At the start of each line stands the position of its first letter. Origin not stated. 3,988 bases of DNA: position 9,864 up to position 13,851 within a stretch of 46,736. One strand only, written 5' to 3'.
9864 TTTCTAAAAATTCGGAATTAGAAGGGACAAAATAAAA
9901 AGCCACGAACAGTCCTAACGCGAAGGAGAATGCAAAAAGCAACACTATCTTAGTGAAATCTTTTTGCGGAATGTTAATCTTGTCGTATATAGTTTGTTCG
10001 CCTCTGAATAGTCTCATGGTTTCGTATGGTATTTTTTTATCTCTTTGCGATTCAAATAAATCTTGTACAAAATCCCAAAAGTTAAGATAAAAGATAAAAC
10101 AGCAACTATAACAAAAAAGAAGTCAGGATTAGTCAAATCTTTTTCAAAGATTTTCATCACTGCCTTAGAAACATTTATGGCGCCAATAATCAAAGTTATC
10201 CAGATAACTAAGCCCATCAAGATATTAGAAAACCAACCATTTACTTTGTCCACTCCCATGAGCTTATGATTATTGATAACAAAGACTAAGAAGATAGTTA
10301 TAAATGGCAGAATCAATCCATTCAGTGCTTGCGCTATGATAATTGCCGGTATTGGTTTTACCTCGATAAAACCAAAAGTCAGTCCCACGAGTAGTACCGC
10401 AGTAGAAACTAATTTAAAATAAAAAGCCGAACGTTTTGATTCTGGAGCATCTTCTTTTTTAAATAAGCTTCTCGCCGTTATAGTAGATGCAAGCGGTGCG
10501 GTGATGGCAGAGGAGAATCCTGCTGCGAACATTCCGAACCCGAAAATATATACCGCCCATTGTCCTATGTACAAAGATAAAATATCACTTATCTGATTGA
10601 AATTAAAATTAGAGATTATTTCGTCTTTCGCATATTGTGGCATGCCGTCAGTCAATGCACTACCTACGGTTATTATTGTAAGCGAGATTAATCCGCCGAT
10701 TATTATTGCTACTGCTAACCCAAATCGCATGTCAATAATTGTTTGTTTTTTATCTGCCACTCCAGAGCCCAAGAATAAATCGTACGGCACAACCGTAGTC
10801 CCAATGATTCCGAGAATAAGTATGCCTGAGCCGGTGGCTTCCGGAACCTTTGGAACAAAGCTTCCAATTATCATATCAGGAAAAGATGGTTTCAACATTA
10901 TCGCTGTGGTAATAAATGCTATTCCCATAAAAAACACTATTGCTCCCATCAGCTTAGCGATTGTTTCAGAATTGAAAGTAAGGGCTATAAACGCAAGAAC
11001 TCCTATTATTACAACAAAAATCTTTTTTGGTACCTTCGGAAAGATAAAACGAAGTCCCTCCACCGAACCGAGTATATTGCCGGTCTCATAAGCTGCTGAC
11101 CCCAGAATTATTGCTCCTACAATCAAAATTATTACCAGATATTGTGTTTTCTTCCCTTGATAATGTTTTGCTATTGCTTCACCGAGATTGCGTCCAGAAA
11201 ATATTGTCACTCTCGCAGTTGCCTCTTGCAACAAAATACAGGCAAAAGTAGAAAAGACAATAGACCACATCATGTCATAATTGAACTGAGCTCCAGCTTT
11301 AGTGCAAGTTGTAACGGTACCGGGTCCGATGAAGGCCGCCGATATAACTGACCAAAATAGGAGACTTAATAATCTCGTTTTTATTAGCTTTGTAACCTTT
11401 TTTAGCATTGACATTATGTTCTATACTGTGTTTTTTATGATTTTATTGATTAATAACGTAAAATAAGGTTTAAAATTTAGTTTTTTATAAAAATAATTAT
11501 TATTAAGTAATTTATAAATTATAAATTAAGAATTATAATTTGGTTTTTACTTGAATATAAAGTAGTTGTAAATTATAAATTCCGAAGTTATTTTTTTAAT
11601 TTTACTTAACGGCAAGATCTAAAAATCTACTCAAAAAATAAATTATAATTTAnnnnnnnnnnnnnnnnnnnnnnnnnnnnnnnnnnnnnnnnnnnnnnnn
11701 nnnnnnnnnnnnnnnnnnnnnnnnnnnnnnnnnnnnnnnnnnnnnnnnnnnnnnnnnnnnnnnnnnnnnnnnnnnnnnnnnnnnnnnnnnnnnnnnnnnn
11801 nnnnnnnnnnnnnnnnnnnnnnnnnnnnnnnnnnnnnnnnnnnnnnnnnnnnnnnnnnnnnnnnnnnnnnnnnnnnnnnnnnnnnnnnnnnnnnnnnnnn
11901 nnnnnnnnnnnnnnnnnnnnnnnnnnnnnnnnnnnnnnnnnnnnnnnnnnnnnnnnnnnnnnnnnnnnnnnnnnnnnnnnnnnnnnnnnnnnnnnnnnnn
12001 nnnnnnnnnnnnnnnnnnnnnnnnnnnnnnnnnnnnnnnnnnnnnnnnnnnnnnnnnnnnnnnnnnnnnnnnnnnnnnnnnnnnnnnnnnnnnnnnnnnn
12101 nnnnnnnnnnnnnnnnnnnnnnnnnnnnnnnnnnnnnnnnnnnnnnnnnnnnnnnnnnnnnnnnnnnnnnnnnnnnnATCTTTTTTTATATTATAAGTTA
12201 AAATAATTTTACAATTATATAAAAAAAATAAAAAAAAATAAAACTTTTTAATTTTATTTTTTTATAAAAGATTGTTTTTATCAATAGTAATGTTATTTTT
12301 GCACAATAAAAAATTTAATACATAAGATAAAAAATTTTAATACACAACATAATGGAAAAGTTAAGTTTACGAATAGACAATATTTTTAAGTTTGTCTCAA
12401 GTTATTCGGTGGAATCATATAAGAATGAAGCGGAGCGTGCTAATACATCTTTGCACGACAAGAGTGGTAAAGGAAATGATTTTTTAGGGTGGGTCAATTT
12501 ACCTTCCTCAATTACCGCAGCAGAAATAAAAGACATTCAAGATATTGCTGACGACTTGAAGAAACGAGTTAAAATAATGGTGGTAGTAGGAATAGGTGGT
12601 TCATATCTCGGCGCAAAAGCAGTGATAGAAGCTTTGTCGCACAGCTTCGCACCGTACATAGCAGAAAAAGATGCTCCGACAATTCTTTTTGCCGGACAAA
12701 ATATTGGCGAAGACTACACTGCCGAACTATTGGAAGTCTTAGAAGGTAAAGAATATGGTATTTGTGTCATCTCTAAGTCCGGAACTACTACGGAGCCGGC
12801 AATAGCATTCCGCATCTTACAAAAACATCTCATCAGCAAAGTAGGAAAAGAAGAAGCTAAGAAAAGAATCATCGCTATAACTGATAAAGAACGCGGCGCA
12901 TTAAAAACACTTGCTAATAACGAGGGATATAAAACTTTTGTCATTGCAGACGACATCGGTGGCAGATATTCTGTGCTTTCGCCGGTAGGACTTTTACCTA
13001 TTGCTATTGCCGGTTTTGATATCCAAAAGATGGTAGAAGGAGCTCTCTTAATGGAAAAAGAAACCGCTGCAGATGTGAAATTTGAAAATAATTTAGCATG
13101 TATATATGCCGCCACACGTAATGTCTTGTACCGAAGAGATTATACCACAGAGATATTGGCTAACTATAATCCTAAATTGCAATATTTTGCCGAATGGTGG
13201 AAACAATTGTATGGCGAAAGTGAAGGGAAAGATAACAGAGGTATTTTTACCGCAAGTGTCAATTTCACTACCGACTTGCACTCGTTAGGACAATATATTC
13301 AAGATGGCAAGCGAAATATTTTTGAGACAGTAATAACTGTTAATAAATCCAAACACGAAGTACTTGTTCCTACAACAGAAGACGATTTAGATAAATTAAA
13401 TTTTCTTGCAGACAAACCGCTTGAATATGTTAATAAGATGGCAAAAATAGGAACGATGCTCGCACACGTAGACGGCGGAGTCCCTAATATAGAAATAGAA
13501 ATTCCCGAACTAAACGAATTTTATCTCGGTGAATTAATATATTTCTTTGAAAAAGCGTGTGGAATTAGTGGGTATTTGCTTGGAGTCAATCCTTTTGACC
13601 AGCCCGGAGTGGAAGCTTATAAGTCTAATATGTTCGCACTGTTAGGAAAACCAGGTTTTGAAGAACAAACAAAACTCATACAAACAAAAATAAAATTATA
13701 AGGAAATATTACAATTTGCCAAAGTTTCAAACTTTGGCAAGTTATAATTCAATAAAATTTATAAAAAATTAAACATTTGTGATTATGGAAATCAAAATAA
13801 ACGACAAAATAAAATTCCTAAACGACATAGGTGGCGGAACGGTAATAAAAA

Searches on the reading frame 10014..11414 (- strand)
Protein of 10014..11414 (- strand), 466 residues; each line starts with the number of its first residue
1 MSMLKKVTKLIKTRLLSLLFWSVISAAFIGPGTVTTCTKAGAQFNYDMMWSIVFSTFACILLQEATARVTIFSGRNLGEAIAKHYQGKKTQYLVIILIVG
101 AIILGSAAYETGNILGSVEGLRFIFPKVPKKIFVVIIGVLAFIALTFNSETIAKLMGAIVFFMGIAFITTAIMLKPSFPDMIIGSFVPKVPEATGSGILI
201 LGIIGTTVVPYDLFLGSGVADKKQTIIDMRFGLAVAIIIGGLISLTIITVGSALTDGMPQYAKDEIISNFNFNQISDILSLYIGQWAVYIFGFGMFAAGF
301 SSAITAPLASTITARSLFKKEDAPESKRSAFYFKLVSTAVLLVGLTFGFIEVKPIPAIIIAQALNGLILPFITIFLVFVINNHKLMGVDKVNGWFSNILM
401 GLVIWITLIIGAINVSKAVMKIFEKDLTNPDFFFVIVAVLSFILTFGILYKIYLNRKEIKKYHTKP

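Call 7: search_protein_families(library=pfam, proteins=[window:10014-11414:-], max_evalue=0.001)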
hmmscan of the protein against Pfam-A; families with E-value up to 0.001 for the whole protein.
window:10014-11414:- (466 aa): 1 family
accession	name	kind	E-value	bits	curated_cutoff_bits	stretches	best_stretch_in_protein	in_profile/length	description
PF01566.24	Nramp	-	7.6e-67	226.3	29.8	1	34-390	1-354/357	Natural resistance-associated macrophage protein-like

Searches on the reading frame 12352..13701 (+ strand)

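Call 7: search_protein_families(library=pfam, proteins=[window:12352-13701:+], max_evalue=0.001)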
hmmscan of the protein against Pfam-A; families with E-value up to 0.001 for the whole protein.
window:12352-13701:+ (449 aa): 1 family
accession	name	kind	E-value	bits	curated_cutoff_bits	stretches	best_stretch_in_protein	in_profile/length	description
PF00342.24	PGI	-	3.8e-32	112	22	1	71-424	94-459/486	Phosphoglucose isomerase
